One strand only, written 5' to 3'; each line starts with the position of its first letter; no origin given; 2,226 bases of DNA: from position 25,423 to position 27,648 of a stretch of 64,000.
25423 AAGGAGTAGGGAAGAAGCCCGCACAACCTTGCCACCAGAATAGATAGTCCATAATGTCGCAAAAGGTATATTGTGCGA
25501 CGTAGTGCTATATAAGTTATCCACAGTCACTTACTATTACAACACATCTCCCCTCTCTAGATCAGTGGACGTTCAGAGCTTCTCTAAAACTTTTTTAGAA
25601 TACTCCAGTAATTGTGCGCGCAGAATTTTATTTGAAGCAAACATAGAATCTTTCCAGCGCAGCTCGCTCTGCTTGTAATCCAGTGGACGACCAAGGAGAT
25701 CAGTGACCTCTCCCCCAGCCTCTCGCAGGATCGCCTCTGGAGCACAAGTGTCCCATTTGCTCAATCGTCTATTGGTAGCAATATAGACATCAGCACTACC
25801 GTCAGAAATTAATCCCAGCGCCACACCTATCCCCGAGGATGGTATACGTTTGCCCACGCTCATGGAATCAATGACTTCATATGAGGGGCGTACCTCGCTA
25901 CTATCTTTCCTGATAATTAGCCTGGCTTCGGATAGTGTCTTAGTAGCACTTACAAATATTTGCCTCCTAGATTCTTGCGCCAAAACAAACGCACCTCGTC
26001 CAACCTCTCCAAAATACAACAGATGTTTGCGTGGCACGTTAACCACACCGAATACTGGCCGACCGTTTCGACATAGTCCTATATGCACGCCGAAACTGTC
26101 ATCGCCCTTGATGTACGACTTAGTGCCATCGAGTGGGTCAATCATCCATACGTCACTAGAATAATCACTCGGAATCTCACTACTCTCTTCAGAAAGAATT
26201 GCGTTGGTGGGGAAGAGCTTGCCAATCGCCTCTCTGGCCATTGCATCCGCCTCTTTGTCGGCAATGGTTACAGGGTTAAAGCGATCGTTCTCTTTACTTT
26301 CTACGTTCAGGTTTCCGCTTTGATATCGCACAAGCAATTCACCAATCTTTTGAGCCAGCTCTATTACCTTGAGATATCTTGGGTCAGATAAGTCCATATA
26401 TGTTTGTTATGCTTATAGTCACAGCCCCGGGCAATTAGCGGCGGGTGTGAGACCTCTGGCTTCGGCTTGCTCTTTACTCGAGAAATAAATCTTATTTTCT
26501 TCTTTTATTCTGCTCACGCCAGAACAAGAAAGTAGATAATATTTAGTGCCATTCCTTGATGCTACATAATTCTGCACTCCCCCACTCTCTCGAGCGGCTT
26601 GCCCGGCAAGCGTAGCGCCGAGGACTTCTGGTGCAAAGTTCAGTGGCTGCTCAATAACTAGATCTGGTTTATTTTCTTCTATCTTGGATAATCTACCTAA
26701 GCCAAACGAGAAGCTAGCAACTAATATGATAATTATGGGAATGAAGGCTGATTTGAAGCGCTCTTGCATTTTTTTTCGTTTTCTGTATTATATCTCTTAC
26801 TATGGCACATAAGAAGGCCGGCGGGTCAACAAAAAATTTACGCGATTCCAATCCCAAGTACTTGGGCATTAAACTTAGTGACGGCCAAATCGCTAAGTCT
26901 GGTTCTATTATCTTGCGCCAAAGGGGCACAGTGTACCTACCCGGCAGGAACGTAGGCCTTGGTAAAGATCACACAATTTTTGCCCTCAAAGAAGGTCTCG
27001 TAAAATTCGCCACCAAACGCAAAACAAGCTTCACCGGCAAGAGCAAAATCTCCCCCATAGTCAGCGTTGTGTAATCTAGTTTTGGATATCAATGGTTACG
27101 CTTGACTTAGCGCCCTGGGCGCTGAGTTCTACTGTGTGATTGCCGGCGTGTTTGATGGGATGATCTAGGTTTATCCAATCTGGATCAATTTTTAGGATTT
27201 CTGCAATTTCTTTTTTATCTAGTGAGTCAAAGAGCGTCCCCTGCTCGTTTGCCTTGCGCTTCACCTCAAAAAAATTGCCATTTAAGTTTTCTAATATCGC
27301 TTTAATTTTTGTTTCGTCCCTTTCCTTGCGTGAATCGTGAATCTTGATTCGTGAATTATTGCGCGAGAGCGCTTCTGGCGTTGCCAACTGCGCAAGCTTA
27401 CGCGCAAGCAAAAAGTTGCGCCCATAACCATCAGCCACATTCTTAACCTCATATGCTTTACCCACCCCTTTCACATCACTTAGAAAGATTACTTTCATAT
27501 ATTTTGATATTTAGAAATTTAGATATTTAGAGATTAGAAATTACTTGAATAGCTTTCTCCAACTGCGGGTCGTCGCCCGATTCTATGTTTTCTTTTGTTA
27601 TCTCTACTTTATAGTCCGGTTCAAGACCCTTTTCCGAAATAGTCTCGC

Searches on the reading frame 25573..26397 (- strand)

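Call 77: search_protein_families(library=pfam, proteins=[window:25573-26397:-], max_evalue=0.001)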
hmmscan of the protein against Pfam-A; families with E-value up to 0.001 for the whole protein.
window:25573-26397:- (274 aa): 1 family
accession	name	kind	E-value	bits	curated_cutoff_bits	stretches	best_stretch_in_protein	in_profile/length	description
PF00459.30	Inositol_P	-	2.5e-51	175.2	27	1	12-250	10-254/271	Inositol monophosphatase family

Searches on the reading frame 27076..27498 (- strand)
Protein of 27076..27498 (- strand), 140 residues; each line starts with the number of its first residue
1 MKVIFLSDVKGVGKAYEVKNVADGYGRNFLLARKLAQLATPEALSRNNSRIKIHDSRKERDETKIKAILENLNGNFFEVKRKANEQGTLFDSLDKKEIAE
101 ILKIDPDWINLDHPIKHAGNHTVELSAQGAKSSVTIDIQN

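Call 77: search_protein_families(library=pfam, proteins=[window:27076-27498:-], max_evalue=0.001)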
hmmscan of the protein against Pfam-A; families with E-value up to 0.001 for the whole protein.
window:27076-27498:- (140 aa): 2 families
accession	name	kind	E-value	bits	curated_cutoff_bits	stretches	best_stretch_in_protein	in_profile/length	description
PF01281.25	Ribosomal_L9_N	-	2.4e-19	69.1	20.7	1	1-45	1-45/47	Ribosomal protein L9, N-terminal domain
PF03948.19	Ribosomal_L9_C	-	1.5e-09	38.6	23.2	1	65-127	3-72/86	Ribosomal protein L9, C-terminal domain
